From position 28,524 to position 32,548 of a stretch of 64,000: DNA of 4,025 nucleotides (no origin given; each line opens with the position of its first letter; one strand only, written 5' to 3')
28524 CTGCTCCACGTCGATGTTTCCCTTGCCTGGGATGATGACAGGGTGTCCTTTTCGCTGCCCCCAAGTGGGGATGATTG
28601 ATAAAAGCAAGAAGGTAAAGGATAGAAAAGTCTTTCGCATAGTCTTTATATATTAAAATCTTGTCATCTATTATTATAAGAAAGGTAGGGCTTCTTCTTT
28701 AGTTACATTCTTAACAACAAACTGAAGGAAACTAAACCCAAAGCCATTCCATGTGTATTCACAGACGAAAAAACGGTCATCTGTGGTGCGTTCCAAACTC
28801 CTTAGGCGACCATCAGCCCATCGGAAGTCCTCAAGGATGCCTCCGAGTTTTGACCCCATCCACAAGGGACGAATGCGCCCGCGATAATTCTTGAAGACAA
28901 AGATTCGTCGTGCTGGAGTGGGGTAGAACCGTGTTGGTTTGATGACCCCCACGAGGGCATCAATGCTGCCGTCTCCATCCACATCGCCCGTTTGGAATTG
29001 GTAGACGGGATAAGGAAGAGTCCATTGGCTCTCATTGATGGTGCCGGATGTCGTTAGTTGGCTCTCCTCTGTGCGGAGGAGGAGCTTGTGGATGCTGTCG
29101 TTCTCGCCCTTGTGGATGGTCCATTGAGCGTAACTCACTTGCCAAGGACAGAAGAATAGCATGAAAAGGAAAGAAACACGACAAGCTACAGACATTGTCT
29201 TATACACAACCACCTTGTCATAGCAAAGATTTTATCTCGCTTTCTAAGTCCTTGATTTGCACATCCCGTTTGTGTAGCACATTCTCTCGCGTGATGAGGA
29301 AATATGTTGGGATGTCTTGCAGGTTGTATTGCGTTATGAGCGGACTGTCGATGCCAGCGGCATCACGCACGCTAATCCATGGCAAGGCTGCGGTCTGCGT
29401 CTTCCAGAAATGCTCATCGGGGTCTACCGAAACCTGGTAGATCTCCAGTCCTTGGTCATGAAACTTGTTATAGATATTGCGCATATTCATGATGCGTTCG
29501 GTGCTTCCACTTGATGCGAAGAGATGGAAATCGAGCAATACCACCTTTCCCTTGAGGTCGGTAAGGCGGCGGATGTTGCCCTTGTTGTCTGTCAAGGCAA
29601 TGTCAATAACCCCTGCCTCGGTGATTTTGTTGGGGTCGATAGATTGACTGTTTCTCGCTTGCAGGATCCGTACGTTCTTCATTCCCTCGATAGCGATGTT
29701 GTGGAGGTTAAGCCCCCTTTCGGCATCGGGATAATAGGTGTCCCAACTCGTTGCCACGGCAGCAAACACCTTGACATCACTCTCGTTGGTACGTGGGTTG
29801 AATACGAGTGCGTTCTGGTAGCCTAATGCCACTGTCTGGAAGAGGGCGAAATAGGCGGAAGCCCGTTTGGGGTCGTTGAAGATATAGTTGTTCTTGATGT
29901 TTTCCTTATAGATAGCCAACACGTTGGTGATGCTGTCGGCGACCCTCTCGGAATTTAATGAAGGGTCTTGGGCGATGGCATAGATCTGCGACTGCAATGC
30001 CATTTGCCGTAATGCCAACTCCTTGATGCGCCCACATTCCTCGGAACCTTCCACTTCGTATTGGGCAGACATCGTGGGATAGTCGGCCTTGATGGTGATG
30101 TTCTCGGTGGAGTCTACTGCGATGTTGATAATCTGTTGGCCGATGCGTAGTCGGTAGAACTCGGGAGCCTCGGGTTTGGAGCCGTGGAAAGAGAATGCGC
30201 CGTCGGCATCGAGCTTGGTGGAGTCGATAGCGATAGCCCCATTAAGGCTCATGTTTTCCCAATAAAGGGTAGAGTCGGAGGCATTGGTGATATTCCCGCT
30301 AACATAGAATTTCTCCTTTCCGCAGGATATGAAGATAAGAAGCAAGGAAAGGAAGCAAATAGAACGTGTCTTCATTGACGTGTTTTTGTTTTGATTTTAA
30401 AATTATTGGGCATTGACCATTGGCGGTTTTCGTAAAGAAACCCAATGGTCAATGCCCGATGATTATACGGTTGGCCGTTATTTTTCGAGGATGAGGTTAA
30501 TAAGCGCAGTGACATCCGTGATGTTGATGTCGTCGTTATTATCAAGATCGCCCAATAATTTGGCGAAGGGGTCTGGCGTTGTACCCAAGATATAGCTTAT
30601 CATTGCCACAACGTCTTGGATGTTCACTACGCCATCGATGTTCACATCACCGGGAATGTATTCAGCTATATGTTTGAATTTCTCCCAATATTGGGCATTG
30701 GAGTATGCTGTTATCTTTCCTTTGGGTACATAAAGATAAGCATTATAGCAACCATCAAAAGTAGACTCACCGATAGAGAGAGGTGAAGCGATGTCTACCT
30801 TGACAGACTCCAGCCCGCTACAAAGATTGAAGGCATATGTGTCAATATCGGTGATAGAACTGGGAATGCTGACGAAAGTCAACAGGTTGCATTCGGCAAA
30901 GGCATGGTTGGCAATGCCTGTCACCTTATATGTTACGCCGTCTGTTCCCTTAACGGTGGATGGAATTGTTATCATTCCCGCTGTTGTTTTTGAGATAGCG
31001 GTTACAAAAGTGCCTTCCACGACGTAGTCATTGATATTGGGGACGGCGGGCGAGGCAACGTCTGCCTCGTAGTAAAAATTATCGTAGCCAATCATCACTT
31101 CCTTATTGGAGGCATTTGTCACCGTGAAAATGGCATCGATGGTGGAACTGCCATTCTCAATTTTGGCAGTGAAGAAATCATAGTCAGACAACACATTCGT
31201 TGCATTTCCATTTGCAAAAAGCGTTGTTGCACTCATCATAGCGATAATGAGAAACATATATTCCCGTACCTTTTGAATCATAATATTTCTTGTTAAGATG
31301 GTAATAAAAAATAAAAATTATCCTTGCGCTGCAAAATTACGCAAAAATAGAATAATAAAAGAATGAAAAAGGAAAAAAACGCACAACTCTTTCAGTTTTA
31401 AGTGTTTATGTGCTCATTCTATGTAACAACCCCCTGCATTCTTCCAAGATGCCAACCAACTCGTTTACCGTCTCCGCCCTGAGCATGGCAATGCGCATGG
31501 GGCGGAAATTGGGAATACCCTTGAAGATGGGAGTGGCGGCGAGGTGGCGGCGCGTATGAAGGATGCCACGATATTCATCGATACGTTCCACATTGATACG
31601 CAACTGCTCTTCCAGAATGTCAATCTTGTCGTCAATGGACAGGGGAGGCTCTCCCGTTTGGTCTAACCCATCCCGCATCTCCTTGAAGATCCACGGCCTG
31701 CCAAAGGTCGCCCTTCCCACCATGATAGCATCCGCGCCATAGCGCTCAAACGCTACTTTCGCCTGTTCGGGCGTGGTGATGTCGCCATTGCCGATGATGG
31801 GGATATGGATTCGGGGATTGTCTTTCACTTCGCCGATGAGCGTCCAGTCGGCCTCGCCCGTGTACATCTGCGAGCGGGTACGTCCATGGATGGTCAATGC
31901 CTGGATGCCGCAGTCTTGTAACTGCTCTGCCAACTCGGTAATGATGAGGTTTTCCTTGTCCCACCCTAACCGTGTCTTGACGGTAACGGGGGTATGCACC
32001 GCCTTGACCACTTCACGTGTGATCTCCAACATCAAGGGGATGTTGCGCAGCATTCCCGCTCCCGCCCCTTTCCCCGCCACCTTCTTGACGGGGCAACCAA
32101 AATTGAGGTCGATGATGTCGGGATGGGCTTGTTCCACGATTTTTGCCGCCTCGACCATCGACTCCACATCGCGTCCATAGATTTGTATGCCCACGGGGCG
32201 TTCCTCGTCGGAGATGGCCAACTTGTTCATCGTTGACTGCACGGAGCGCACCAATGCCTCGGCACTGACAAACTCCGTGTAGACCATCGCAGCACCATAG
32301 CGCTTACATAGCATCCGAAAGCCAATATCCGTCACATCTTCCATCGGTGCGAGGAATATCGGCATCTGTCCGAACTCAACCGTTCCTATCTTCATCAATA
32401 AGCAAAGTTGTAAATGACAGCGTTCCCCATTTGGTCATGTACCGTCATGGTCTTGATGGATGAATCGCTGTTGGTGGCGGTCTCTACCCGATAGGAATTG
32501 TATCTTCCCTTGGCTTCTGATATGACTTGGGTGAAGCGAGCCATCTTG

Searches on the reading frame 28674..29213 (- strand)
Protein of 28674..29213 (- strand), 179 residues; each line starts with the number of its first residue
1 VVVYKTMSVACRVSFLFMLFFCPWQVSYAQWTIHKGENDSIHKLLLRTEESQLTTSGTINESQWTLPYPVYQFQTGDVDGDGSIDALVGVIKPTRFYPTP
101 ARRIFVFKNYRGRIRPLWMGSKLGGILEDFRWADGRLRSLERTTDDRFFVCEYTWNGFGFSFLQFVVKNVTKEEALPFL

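Call 69: search_protein_families(library=pfam, proteins=[window:28674-29213:-], max_evalue=0.00001)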
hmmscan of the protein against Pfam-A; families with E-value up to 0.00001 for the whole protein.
window:28674-29213:- (179 aa): 0 families

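Call 72: search_protein_families(library=pfam, proteins=[window:28674-29213:-], max_evalue=0.1)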
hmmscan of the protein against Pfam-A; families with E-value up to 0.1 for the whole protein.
window:28674-29213:- (179 aa): 2 families
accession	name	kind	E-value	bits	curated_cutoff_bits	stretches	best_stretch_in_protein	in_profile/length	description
PF20134.4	DUF6524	-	0.023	14.9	27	0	10-45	4-42/131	Family of unknown function (DUF6524)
PF13202.12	EF-hand_5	-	0.04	13.9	25.9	1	73-86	5-18/25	EF hand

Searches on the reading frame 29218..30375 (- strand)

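Call 69: search_protein_families(library=pfam, proteins=[window:29218-30375:-], max_evalue=0.00001)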
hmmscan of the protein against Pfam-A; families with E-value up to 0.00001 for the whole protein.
window:29218-30375:- (385 aa): 3 families
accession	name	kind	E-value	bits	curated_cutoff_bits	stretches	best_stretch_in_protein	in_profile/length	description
PF14289.11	DUF4369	-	1.8e-11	44.9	25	1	25-113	3-87/91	Domain of unknown function (DUF4369)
PF00578.27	AhpC-TSA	-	2.7e-10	40.7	26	1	257-368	6-122/124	AhpC/TSA family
PF13905.12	Thioredoxin_8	-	1.5e-09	38.5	27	1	276-364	1-91/94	Thioredoxin-like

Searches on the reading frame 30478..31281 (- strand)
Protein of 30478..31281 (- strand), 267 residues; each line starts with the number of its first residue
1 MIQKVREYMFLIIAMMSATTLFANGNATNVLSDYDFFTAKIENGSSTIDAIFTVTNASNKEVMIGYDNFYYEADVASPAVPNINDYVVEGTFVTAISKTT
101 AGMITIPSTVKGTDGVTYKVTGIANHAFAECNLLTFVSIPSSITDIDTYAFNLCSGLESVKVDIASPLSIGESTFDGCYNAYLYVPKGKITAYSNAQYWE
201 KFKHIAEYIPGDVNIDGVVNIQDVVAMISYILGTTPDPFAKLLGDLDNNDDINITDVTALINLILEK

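Call 69: search_protein_families(library=pfam, proteins=[window:30478-31281:-], max_evalue=0.00001)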
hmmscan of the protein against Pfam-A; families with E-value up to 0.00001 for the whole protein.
window:30478-31281:- (267 aa): 2 families
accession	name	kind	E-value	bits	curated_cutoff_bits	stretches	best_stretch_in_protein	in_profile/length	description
PF13306.12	LRR_5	-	4e-11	43.3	27.7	1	119-182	21-82/127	BspA type Leucine rich repeat region (6 copies)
PF00404.24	Dockerin_1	-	2.3e-07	31.3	22.9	1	210-265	1-57/57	Dockerin type I domain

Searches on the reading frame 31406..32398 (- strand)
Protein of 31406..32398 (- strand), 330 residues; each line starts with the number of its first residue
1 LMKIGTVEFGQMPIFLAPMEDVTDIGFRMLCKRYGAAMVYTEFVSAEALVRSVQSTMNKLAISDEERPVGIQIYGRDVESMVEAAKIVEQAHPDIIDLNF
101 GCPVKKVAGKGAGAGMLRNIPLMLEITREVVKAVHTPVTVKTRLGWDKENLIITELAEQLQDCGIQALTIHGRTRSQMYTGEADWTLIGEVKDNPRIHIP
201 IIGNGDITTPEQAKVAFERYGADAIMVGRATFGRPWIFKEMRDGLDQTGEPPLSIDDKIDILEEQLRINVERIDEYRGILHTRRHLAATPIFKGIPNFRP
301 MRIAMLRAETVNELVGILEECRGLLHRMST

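Call 69: search_protein_families(library=pfam, proteins=[window:31406-32398:-], max_evalue=0.00001)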
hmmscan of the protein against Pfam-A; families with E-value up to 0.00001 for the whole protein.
window:31406-32398:- (330 aa): 2 families
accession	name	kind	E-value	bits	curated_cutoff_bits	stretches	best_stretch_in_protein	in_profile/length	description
PF01207.24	Dus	-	1.5e-84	284.2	20.4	1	16-301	2-285/311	Dihydrouridine synthase (Dus)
PF01180.27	DHO_dh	-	1.6e-07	31.3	27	0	65-247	93-289/291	Dihydroorotate dehydrogenase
